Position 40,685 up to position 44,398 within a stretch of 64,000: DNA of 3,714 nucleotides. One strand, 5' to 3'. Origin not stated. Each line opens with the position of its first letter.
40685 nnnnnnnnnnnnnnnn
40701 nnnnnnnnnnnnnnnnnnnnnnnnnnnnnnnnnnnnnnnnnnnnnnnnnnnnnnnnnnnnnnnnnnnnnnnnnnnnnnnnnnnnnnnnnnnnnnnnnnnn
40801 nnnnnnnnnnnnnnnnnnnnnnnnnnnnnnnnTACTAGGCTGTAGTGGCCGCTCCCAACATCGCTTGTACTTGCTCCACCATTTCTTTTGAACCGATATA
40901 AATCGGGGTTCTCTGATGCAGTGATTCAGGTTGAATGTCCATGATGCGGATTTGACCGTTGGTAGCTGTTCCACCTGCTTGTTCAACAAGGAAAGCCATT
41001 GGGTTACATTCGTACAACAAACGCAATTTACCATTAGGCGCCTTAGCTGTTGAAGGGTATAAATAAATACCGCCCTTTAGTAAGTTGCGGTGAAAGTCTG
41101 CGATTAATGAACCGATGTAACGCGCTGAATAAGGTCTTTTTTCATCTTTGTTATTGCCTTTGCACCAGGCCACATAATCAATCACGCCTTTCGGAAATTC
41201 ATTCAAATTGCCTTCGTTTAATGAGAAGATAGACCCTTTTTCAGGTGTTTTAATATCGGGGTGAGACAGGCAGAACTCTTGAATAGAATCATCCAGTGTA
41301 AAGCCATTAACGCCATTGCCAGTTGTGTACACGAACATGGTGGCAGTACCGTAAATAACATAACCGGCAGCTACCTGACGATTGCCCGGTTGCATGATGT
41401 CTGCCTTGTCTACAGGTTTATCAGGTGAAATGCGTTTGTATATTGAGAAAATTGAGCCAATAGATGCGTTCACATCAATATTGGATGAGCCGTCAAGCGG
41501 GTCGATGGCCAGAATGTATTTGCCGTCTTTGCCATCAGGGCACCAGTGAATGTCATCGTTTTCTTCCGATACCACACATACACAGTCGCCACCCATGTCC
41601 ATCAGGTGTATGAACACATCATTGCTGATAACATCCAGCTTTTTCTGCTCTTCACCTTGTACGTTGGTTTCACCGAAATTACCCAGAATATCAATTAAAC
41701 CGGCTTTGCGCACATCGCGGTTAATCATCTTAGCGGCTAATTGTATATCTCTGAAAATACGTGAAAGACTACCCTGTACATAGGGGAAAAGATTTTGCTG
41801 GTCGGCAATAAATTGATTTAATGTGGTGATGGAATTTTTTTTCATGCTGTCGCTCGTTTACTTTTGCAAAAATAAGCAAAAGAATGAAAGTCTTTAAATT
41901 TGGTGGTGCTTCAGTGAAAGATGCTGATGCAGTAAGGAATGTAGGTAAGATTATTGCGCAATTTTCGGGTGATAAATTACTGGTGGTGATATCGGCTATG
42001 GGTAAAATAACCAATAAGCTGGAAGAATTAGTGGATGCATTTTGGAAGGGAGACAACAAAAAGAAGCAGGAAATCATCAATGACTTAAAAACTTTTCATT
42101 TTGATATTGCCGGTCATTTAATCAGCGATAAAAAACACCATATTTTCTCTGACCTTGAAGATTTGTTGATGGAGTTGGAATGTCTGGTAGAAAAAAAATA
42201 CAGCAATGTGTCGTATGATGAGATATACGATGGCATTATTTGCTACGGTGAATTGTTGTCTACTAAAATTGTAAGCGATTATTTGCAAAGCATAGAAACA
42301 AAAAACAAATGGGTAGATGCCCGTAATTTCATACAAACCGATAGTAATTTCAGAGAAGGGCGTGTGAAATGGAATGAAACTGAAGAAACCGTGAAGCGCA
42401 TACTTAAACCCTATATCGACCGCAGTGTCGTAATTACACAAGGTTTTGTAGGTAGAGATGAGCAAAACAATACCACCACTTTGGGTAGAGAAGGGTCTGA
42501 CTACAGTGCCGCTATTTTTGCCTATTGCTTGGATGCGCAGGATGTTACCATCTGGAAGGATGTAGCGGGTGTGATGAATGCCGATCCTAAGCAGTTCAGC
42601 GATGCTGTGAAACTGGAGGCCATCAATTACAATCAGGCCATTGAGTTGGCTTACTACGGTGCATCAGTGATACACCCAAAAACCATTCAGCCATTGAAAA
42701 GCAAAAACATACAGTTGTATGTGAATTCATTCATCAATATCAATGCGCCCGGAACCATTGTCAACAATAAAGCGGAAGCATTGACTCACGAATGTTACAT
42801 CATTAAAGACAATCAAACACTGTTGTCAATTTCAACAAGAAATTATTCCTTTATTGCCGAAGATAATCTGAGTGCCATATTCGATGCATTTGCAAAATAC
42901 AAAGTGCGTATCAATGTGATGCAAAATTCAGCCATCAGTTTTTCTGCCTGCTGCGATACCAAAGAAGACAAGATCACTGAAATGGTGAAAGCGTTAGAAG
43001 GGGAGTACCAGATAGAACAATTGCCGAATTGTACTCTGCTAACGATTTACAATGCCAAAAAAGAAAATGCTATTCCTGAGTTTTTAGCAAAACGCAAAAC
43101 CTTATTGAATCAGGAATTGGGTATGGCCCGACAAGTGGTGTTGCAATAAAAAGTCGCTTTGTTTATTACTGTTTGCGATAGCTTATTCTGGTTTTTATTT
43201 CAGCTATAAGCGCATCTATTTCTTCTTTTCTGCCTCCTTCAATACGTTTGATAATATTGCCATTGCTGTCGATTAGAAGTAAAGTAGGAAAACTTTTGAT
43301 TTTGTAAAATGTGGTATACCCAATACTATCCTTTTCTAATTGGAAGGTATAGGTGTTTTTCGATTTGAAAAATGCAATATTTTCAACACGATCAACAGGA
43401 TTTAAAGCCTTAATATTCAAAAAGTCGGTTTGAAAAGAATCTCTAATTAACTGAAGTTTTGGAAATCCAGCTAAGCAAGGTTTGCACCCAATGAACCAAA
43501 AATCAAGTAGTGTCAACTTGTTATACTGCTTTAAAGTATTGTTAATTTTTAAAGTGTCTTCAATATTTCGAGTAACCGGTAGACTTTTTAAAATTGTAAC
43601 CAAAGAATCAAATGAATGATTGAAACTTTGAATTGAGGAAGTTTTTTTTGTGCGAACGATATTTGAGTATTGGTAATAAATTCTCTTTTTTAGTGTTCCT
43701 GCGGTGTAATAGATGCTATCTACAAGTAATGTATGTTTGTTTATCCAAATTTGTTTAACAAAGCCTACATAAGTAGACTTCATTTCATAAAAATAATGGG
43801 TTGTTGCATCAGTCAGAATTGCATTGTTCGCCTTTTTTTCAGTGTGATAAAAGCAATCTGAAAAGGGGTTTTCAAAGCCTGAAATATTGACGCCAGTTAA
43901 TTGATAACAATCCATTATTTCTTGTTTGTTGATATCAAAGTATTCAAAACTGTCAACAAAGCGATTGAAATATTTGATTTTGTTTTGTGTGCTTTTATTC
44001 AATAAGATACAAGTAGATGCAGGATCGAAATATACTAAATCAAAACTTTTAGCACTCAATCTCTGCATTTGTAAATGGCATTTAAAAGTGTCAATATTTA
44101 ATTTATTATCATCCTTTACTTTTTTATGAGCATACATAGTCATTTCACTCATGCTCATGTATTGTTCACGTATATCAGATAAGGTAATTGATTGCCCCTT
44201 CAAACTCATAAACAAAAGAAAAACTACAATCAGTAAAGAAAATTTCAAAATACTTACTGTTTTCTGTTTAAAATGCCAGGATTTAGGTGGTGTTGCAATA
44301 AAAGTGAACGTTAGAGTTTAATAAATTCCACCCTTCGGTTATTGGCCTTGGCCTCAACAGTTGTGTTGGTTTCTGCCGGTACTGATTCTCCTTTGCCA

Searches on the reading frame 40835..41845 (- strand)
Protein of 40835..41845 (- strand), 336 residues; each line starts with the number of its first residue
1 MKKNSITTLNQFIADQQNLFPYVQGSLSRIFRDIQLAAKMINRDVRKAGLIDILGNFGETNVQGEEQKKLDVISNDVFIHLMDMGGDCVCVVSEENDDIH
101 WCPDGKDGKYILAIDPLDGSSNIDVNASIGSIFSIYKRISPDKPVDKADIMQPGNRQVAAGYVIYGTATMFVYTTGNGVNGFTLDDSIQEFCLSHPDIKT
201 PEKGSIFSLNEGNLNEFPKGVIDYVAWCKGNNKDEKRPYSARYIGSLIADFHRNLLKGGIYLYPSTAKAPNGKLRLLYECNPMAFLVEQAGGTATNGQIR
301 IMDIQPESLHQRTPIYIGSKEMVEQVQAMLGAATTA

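Call 38: search_protein_families(library=pfam, proteins=[window:40835-41845:-], max_evalue=0.0001)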
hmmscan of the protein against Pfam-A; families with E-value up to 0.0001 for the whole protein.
window:40835-41845:- (336 aa): 2 families
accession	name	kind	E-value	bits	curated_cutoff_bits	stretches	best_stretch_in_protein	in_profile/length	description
PF00316.25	FBPase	-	4.9e-69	232.2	34.8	1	8-196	2-191/191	Fructose-1-6-bisphosphatase, N-terminal domain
PF18913.5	FBPase_C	-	1.7e-48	164.1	27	1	201-330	2-126/127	Fructose-1-6-bisphosphatase, C-terminal domain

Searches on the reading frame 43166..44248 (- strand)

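Call 38: search_protein_families(library=pfam, proteins=[window:43166-44248:-], max_evalue=0.0001)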
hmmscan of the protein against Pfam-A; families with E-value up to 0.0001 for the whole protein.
window:43166-44248:- (360 aa): 1 family
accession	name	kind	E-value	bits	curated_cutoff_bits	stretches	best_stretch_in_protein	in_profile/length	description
PF13905.12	Thioredoxin_8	-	6.3e-07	30.1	27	1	243-332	1-94/94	Thioredoxin-like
